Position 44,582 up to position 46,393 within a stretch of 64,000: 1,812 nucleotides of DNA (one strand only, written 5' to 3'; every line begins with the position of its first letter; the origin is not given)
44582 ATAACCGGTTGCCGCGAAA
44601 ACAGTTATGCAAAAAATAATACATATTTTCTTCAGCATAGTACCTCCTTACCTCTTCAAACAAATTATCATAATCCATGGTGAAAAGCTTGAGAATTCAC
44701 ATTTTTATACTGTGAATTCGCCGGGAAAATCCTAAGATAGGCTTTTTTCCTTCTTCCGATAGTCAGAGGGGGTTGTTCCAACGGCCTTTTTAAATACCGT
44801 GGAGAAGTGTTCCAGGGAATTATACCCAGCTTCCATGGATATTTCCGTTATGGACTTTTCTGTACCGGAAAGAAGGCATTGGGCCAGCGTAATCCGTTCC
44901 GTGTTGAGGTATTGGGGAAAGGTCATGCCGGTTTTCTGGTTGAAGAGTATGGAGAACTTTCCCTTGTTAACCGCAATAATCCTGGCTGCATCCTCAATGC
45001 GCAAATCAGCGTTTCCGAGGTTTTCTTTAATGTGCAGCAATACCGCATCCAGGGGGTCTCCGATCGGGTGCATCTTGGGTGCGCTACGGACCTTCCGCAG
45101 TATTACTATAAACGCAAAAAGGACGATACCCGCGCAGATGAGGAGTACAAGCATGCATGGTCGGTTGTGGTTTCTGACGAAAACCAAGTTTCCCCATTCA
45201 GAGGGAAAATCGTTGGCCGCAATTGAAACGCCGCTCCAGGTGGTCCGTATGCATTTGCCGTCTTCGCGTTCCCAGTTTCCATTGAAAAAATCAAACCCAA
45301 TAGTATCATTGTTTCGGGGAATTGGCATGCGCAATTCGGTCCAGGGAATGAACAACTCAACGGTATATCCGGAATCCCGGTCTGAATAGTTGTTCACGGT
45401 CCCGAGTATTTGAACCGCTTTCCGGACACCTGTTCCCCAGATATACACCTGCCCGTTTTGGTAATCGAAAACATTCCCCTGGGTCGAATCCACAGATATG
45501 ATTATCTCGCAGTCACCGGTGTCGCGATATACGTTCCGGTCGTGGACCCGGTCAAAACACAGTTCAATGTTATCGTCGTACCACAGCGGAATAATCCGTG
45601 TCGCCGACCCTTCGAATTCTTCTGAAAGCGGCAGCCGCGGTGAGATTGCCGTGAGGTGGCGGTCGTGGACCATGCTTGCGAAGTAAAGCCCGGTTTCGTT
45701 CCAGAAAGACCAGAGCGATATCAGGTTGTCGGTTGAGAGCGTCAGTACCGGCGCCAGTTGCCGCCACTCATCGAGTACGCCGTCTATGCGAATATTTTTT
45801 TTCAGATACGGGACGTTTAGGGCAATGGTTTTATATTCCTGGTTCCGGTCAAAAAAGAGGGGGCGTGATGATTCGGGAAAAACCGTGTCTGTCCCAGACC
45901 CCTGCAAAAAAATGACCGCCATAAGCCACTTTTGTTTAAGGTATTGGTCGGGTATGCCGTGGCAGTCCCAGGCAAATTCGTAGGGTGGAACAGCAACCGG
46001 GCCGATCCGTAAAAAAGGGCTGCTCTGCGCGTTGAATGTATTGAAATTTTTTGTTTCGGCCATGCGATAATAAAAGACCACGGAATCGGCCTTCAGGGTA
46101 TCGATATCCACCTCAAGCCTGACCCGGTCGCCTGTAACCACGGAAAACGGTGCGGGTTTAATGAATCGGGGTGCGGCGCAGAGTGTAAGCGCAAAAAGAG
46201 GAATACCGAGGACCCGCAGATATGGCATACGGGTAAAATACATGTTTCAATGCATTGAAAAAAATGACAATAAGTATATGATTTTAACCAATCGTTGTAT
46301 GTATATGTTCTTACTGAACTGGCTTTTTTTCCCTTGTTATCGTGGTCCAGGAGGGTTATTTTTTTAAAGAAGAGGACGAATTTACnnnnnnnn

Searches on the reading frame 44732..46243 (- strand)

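Call 41: search_protein_families(library=pfam, proteins=[window:44732-46243:-], max_evalue=0.001)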
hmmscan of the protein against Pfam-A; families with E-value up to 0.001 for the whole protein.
window:44732-46243:- (503 aa): 3 families
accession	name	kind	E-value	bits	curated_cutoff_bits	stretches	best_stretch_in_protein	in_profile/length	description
PF12833.13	HTH_18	-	3.4e-20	72.6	33.6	1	420-497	2-79/80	Helix-turn-helix domain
PF00165.29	HTH_AraC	-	1.4e-14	54.2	26.6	1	461-497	7-42/42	Bacterial regulatory helix-turn-helix proteins, AraC family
PF06452.16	CBM9_1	-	3.4e-09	37.3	23.4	1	180-355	38-182/185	Carbohydrate family 9 binding domain-like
